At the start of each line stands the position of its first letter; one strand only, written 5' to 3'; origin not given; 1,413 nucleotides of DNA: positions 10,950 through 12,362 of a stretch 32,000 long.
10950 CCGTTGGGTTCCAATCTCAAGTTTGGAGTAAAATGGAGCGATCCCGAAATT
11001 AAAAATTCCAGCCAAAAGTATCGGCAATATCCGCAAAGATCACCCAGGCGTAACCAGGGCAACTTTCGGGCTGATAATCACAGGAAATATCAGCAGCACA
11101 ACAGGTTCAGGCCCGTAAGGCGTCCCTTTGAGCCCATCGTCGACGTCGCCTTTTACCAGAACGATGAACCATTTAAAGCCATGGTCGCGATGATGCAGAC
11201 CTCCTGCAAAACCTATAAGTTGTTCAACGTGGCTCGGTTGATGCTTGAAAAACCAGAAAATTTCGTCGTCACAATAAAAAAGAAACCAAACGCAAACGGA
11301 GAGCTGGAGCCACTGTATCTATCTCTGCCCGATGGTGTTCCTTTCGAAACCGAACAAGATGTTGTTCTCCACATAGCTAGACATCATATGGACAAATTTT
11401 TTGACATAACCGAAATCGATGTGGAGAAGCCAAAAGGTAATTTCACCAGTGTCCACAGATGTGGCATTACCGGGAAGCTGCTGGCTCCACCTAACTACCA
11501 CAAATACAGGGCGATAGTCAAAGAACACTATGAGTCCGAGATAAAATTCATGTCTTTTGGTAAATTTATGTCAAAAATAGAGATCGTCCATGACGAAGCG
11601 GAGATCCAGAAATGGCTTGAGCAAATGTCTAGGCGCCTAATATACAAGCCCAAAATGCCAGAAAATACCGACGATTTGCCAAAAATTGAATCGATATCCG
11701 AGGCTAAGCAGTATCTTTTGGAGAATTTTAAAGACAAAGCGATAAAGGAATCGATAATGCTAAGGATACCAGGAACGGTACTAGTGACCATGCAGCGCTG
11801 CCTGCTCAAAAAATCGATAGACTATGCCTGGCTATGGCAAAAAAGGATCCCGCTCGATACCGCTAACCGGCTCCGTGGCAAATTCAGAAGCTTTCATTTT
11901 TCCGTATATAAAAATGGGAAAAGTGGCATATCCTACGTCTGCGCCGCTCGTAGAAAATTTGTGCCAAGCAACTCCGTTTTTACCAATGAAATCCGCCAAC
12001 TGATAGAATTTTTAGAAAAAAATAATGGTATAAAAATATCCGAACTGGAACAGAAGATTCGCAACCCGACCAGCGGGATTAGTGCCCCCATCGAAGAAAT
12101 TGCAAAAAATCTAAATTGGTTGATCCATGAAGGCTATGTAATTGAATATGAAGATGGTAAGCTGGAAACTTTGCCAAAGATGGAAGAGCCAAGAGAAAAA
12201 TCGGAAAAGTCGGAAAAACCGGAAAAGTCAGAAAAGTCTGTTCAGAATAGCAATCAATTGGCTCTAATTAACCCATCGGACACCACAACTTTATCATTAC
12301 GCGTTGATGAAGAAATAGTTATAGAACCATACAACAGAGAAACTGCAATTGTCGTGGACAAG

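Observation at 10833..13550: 905-aa fusion of an unrecognised N-terminal region to a CysJ-type FAD/NADPH module lacking the FMN domain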

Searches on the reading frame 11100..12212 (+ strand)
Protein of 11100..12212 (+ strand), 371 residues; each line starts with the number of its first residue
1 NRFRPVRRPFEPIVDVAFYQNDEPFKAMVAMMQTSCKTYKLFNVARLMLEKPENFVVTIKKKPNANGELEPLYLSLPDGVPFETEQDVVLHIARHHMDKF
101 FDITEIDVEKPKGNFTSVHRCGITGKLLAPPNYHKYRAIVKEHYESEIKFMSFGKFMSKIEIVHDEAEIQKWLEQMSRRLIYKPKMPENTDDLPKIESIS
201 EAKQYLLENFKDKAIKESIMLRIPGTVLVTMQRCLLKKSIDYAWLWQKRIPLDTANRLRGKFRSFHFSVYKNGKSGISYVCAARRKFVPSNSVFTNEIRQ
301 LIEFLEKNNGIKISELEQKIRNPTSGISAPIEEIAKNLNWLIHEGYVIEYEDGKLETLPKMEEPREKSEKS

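Call 16: search_solved_structures(query=A2, max_evalue=10, show_alignments=2)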
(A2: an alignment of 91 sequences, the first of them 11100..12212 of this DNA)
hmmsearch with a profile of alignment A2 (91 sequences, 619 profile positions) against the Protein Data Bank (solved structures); distinct sequences matched with E-value up to 10: 7.
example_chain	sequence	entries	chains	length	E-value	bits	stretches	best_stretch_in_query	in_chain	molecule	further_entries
4rs8_A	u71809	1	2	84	0.0062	18.5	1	436-485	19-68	AspA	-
5k5o_A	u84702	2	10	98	0.0084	18.1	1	436-482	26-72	AspA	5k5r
5k1y_C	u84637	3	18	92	0.0093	18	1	436-475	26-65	AspA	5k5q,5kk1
7q5q_B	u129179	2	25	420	3.7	9.4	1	501-594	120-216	Dihydrolipoyllysine-residue succinyltransferase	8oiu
8wql_EF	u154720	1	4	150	4.2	9.2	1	512-574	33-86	LPP2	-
9b62_G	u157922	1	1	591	6.4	8.6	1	487-543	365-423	Ran GTPase-activating protein 1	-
6ncl_a0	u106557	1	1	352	8.2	8.2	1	440-558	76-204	P14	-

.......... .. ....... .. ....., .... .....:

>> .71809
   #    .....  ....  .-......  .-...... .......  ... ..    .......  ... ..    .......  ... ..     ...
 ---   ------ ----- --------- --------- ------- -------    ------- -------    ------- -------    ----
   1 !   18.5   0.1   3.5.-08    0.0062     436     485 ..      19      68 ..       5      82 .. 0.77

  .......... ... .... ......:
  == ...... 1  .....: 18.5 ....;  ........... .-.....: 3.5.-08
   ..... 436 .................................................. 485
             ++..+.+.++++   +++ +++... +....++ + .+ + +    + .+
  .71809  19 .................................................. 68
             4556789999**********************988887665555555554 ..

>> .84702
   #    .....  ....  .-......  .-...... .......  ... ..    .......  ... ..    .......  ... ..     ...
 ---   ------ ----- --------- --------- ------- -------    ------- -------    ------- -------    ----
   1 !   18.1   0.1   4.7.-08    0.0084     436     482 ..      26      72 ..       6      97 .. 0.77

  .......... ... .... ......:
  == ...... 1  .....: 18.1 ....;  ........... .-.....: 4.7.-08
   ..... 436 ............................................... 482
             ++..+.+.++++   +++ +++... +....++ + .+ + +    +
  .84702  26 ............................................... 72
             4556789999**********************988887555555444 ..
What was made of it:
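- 11985..12170 (+): C-terminal winged-helix domain of the family (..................). AspA wHTH E=0.006 (call 16).
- On Winged-helix DNA/RNA-binding domains: AspA scores E=0.006 (call 16).
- Checked: A family profile hits the AspA wHTH at E=0.006 on the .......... region (call 16).
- Tried and rejected: The only hit was AspA wHTH at E=0.006 (call 16).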

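Call 18: find_related_loci(query=A2, collection=genome_contigs, flank=6000)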
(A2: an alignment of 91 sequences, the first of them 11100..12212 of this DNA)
Query A2 (371 aa) in genome_contigs; peptide patterns used: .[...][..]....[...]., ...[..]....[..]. (x = any residue, [..] = any of these).
600 stretches matched a pattern (row limit reached: there are more); 586 encode a relative of the query (tblastn E <= 1e-3); the best 80 are kept; 80 distinct loci.
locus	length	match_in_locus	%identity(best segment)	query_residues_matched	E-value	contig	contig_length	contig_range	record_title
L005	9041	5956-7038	45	7-369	1e-107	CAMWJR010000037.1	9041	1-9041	MAG TPA_asm: uncultured Verrucomicrobia bacterium isolate SRR14411247_bin.11_metawrap_v1.3_MAG genome assembly, contig:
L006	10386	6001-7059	46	7-361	2e-105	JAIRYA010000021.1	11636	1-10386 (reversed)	MAG: Puniceicoccales bacterium isolate Gsp477_bin23 k119_5381777, whole genome shotgun sequence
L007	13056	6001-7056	45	8-361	1e-101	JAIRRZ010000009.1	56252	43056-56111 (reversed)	MAG: Puniceicoccales bacterium isolate Ct408_bin149 k119_9556, whole genome shotgun sequence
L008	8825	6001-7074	44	12-371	2e-101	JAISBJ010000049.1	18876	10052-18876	MAG: Puniceicoccales bacterium isolate Gx481_bin202 k119_4265453, whole genome shotgun sequence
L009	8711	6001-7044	46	12-361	3e-101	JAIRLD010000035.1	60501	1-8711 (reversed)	MAG: Puniceicoccales bacterium isolate Cc175_bin33 k119_160558, whole genome shotgun sequence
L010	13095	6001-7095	41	1-368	2e-95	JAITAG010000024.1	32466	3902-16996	MAG: Puniceicoccales bacterium isolate Ncb351_bin30 k119_2828043, whole genome shotgun sequence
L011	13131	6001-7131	40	8-363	3e-92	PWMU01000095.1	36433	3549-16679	MAG: Opitutia bacterium isolate CSSed10_289R1 CS-Sed10-C1334, whole genome shotgun sequence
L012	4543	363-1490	41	7-367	3e-91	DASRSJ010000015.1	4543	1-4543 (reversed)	MAG TPA_asm: Opitutaceae bacterium isolate SMAG_U5727 k141_2905266, whole genome shotgun sequence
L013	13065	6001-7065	41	8-355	5e-91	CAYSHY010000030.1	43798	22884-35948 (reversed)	MAG TPA_asm: uncultured Puniceicoccaceae bacterium isolate SRP268622_co1_563 genome assembly, contig: NODE_1568_length_4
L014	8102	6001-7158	39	8-369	2e-90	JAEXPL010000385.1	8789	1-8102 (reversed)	MAG: Verrucomicrobia bacterium isolate OH_HBrB_185 k127_33557, whole genome shotgun sequence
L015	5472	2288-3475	39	10-367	1e-90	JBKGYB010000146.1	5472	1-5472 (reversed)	MAG: Opitutales bacterium isolate C1M08_19 NODE_11681_length_5472_cov_9.951818, whole genome shotgun sequence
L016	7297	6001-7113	40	9-361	8e-91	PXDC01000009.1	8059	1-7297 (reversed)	MAG: Verrucomicrobia bacterium isolate T3Sed10_319 T3-Sed10-C23324, whole genome shotgun sequence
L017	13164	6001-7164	39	8-369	2e-90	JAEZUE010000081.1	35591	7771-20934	MAG: Verrucomicrobia bacterium isolate OH_PDB_75 k127_1242119, whole genome shotgun sequence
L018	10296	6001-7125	40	8-368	3e-90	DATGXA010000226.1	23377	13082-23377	MAG TPA_asm: Opitutaceae bacterium isolate SMAG_U10596 k141_53545, whole genome shotgun sequence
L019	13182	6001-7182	39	8-355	4e-90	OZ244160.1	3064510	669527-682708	MAG: Coraliomargarita sp. isolate 20aeb1fd-2688-4add-a4c6-eb4eb93576eb genome assembly, chromosome: 1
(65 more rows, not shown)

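Call 23: predict_structure(alignment_id=A2)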
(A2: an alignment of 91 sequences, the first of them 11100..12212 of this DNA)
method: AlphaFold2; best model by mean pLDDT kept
length: 371 residues; sequences in the alignment: 91
mean_pLDDT: 93.8   pTM: 0.84
mean pLDDT of the five models: 93.8, 93.2, 92.7, 92.6, 91.7
residues with pLDDT >= 90: 327; 70-90: 31; 50-70: 10; < 50: 3
segments of 3 or more residues with pLDDT < 50: none
pLDDT, mean of each block of 10 residues (from residue 1): 74 98 98 98 98 98 96 98 96 96 96 96 96 94 90 96 97 95 83 89 96 98 97 96 97 97 97 92 92 91 96 96 91 96 97 95 69 45
secondary structure, 60 per line:
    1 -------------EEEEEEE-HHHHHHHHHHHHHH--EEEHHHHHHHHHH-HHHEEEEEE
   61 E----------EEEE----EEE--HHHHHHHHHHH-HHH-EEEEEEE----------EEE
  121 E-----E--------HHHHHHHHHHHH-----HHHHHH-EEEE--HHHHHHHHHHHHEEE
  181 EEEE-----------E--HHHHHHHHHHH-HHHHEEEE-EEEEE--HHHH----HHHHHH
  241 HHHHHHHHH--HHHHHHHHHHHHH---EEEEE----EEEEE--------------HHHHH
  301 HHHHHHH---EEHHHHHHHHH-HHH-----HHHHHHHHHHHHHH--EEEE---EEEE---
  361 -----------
elements in order: E14-20 H22-35 E38-40 H41-50 E55-61 E72-75 E80-82 H85-95 E101-107 E118-121 H136-147 H153-158 E160-163 H166-177 E178-184 H199-209 H211-214 E215-218 E220-224 H227-230 H235-249 H252-264 E268-272 E277-281 H296-307 H313-321 H331-344 E347-350 E354-357
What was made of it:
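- On Winged-helix DNA/RNA-binding domains: The AF2 model has helices at 296-307, 313-321 and 331-344 and strands at 347-350 and 354-357 (call 23).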

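Call 25: fold_search(model_id=the predicted structure, library=pdb)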
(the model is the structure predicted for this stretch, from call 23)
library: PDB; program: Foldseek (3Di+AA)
matches with E <= 10: 229; with E <= 0.001: 0
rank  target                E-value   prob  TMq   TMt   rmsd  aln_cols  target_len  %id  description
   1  7dg2_A                1.0e-01  0.60  0.16  0.24   9.9       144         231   12  Nse1-Nse3-Nse4 complex (released 2021-05-26)
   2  9efq_J                1.6e-01  0.23  0.15  0.13  27.0       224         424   11  Cryo-EM structure of COP9 signalosome precatalytic state with neddylated cullin-2 (released 2025-12-03)
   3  8b9x_A                1.9e-01  0.60  0.14  0.20  13.4       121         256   17  Chimeric protein of human UFM1 E3 ligase, UFL1, and DDRGK1 (released 2023-10-25)
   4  6f40_P                2.9e-01  0.14  0.14  0.20  21.4       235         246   12  RNA Polymerase III open complex (released 2018-01-17)
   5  1u5t_B                3.0e-01  0.77  0.16  0.33  12.6       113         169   14  Structure of the ESCRT-II endosomal trafficking complex (released 2004-09-21)
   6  8b9x_B                3.6e-01  0.44  0.14  0.20  13.4       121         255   17  Chimeric protein of human UFM1 E3 ligase, UFL1, and DDRGK1 (released 2023-10-25)
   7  9mj5_B                3.8e-01  0.16  0.15  0.25  24.4       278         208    8  Catalytic domain of human DNA polymerase alpha in complex with DNA and RPA (released 2025-02-19)
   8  5hvq_C                5.1e-01  0.21  0.16  0.22  12.0       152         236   12  Alternative model of the MAGE-G1 NSE-1 complex (released 2016-10-26)
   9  5fd5_B                5.4e-01  0.80  0.15  0.37   3.9        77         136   17  manganese uptake regulator (released 2016-12-28)
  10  8d0b_B                5.4e-01  0.08  0.16  0.17  23.1       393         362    8  Human CST-DNA polymerase alpha/primase preinitiation complex bound to 4xTEL-foldback template (released 2022-06-22)
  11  3o2p_E                5.7e-01  0.92  0.15  0.55   3.1        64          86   16  A Dual E3 Mechanism for Rub1 Ligation to Cdc53: Dcn1(P)-Cdc53(WHB) (released 2010-09-15)
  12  9f27_MODEL_1_A        6.1e-01  0.69  0.14  0.49   8.3        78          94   17  Solution structure of the Pyrococcus abyssi Rpa2 winged-helix domain (released 2024-12-04)
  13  7jgr_B                6.1e-01  0.54  0.14  0.18   4.2        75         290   15  Structure of Drosophila ORC bound to DNA (84 bp) and Cdc6 (released 2020-09-09)
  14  3o6b_B                6.4e-01  0.85  0.15  0.64   3.4        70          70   16  A Dual E3 Mechanism for Rub1 Ligation to Cdc53: Dcn1(P)-Cdc53(WHB) low resolution (released 2010-09-15)
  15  5fd5_E                6.8e-01  0.77  0.15  0.38   3.7        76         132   16  manganese uptake regulator (released 2016-12-28)
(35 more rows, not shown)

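Call 29: fold_search(model_id=the predicted structure, library=viral)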
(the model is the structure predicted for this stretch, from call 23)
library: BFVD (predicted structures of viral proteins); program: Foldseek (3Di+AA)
matches with E <= 10: 386; with E <= 0.001: 0
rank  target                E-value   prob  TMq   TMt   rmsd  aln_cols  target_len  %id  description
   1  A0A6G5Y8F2            7.7e-03  0.57  0.15  0.18  23.6       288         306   11  (no name in the UniProt tables at hand)
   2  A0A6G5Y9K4            9.2e-03  0.99  0.15  0.23  18.6       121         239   17  (no name in the UniProt tables at hand)
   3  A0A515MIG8            3.1e-02  0.92  0.15  0.30  14.4       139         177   12  HTH marR-type domain-containing protein [Gordonia phage SheckWes]
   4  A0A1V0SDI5            5.9e-02  0.69  0.16  0.10  23.9       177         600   15  Cullin family protein [Indivirus ILV1]
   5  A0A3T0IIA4            6.6e-02  0.08  0.07  0.13  19.0       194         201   15  Uncharacterized protein [Bacillus phage pW4]
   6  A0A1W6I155            7.0e-02  1.00  0.16  0.55   4.5        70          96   21  Putative DNA-binding protein [Sulfolobus polyhedral virus 1]
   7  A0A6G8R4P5            9.9e-02  0.87  0.15  0.37  11.6       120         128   14  (no name in the UniProt tables at hand)
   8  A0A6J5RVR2            1.2e-01  0.75  0.15  0.31   9.1       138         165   13  Uncharacterized protein [uncultured Caudovirales phage]
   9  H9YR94                1.5e-01  0.99  0.15  0.62   4.7        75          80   12  (no name in the UniProt tables at hand)
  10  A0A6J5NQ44            1.7e-01  0.99  0.18  0.33   3.1        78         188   15  Uncharacterized protein [uncultured Caudovirales phage]
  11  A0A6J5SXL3            1.8e-01  0.98  0.18  0.63   7.3        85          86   12  Uncharacterized protein [uncultured Caudovirales phage]
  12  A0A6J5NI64            2.2e-01  0.93  0.15  0.30  10.1        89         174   21  Uncharacterized protein [uncultured Caudovirales phage]
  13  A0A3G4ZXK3            2.2e-01  0.10  0.15  0.08  25.9       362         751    8  Cullin 3B [Faunusvirus sp.]
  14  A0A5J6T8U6            2.4e-01  0.02  0.09  0.09  27.8       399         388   13  (no name in the UniProt tables at hand)
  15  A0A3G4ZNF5            2.7e-01  0.57  0.15  0.07  18.1       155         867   11  Cullin family protein [Terrestrivirus sp.]
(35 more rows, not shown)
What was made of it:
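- Closest known: Winged-helix proteins. Same: The last ~70 aa of the N-module match at sequence-profile level (E=0.006, call 16) and at structure level (calls 25, 29).
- A winged helix is present (calls 16, 25, 29), and a tethered nucleotide-binding module is present.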

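Call 53: search_protein_families(library=pfam, alignment_id=A4, max_evalue=1)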
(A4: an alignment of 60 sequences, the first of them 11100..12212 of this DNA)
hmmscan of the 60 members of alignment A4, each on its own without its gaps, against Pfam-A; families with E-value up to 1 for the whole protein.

A. member 1, window:11100-12212:+ (371 aa): 1 family
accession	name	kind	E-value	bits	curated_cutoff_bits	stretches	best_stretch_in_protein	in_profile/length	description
PF06757.18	Ins_allergen_rp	-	0.099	12.9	23.2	0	295-324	54-82/174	Insect allergen related repeat, nitrile-specifier detoxification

B. families by the number of members that match (of 60 scanned): 29 families (the first 25 are shown)
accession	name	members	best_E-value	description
PF14523.12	Syntaxin_2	4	0.0049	Syntaxin-like protein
PF04328.18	Sel_put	3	0.14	Selenoprotein, putative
PF07962.17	Swi3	2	0.0099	Replication Fork Protection Component Swi3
PF22621.2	CurL-like_PKS_C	2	0.011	CurL-like, PKS C-terminal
PF25688.1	P22_gp7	2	0.047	Bacteriophage P22 DNA ejection protein gp7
PF10771.15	DUF2582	2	0.054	Winged helix-turn-helix domain (DUF2582)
PF20223.3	DUF6582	2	0.067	Family of unknown function (DUF6582)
PF01214.23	CK_II_beta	1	0.0044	Casein kinase II regulatory subunit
PF08657.15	DASH_Spc34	1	0.017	DASH complex subunit Spc34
PF19147.5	DUF5829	1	0.022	Family of unknown function (DUF5829)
PF00817.25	IMS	1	0.037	impB/mucB/samB family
PF08628.17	Nexin_C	1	0.056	Sorting nexin C terminal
PF18101.7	Pan3_PK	1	0.068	Pan3 Pseudokinase domain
PF00016.26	RuBisCO_large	1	0.078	Ribulose bisphosphate carboxylase large chain, catalytic domain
PF11219.13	DUF3014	1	0.085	Protein of unknown function (DUF3014)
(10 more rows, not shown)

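Call 56: search_protein_representatives(alignment_id=A2)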
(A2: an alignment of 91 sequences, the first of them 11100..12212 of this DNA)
Query: 91 sequences, 619 profile positions. Proteins with E-value up to 0.001 (for the whole library): 1764; up to 1e-10: 1301; up to 1e-30: 953. The best 150 are listed.
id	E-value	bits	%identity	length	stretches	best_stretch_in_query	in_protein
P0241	1.3e-211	721.1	-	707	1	6-582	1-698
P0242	1.8e-209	714.0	-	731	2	45-537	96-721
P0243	7.9e-206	702.0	-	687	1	6-567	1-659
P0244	1.8e-205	700.8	-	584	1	6-557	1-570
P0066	1.2e-204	698.1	-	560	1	6-555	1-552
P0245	1.5e-203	694.5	-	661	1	6-549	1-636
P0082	5.2e-203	692.7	-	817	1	14-551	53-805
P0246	5.3e-201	686.0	-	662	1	6-560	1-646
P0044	1.7e-200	684.4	-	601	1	6-561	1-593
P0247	2.4e-200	683.9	-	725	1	6-563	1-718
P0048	1.0e-199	681.8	-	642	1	6-560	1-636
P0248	1.4e-198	678.0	-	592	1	6-561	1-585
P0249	3.8e-198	676.6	-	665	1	11-577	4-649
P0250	7.1e-198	675.7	-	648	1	6-569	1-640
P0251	1.2e-197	675.0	-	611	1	11-554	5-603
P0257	1.0e-193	661.9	-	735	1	6-551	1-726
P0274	7.0e-186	636.1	-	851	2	6-434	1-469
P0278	1.2e-183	628.7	-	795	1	6-529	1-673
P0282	9.4e-182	622.5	-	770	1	6-570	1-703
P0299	2.0e-175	601.5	-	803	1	6-561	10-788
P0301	6.1e-174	596.7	-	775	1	10-569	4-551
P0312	4.2e-169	580.7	-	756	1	4-583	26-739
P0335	1.8e-158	545.6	-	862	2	27-434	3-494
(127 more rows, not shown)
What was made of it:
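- A profile search finds 1764 representatives at 50% identity (call 56).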

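Call 57: search_protein_families(library=pfam, proteins=[P0274, P0335, P0299, P0278, P0301, P0282, P0312, P0257, P0242], max_evalue=0.001)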
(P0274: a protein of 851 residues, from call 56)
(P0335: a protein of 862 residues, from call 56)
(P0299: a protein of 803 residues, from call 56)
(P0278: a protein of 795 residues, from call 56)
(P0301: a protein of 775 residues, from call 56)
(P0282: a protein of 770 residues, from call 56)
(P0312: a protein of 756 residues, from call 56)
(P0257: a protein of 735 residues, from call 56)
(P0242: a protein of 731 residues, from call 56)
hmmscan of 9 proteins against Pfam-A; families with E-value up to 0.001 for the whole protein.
P0274 (851 aa): 0 families

P0335 (862 aa): 0 families

P0299 (803 aa): 0 families

P0278 (795 aa): 0 families

P0301 (775 aa): 0 families

P0282 (770 aa): 0 families

P0312 (756 aa): 0 families

P0257 (735 aa): 0 families

P0242 (731 aa): 0 families
